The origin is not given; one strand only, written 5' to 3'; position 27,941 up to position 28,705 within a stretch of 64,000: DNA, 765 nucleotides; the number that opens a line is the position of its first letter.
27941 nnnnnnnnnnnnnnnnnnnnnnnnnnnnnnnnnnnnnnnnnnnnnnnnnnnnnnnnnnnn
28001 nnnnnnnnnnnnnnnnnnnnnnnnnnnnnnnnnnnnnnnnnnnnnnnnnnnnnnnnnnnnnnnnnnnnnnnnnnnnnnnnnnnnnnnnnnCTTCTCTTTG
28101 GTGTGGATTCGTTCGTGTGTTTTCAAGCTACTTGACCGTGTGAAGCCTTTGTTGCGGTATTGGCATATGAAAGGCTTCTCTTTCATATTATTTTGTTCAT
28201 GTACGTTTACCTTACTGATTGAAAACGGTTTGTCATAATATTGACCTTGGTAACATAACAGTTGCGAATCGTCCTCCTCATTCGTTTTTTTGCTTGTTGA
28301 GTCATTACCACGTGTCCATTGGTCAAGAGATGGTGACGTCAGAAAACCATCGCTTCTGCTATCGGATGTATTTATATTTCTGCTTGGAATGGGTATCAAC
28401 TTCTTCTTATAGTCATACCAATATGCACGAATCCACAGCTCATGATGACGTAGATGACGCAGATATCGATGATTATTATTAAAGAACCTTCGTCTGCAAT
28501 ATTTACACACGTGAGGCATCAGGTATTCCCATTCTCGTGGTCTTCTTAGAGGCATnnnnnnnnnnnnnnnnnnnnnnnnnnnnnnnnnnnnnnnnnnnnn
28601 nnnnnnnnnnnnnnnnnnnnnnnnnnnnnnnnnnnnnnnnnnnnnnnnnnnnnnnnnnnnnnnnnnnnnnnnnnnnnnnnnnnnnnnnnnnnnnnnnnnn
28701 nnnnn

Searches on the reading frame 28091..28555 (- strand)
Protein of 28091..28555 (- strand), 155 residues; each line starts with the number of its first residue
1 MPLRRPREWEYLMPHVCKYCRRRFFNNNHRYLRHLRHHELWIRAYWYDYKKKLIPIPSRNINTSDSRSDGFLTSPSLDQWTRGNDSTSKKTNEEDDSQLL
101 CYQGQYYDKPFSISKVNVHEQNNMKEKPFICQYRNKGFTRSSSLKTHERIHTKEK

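Call 16: find_homologous_proteins(query=window:28091-28555:-, max_evalue=0.00001)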
Query seq(155 aa) (155 aa): 3 proteins with E <= 0.00001 among 9 candidates.
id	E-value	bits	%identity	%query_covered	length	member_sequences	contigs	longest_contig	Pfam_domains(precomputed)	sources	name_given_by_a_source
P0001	8.4e-50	187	44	100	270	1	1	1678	PF13894.13,PF13465.13,PF00096.33,PF22995.3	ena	-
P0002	2.6e-29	120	35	98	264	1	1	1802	PF13894.13,PF13465.13,PF00096.33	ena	-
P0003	4.0e-19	87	40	85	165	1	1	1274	-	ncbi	-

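Call 17: find_encoding_contigs(protein=P0001, flank=5000, max_places=3)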
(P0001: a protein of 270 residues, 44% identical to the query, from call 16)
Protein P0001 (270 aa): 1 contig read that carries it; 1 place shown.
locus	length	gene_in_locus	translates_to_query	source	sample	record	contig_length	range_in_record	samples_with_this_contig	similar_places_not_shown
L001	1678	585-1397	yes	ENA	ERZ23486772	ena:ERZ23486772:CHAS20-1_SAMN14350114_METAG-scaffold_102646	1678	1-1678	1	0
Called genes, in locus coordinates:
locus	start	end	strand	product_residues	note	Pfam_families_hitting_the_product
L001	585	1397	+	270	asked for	PF00096:zf-C2H2 (faint), PF13894:zf-C2H2_4 (faint), PF22995:C2CH-3rd_BIRD-IDD (faint), PF13465:zf-H2C2_2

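Call 18: find_encoding_contigs(protein=P0003, flank=5000, max_places=3)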
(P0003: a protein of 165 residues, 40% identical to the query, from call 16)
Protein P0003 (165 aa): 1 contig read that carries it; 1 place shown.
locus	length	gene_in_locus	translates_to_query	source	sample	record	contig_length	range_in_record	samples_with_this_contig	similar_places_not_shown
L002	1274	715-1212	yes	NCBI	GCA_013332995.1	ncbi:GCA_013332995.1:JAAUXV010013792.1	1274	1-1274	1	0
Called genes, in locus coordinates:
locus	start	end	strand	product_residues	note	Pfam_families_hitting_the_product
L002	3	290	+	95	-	?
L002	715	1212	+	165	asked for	-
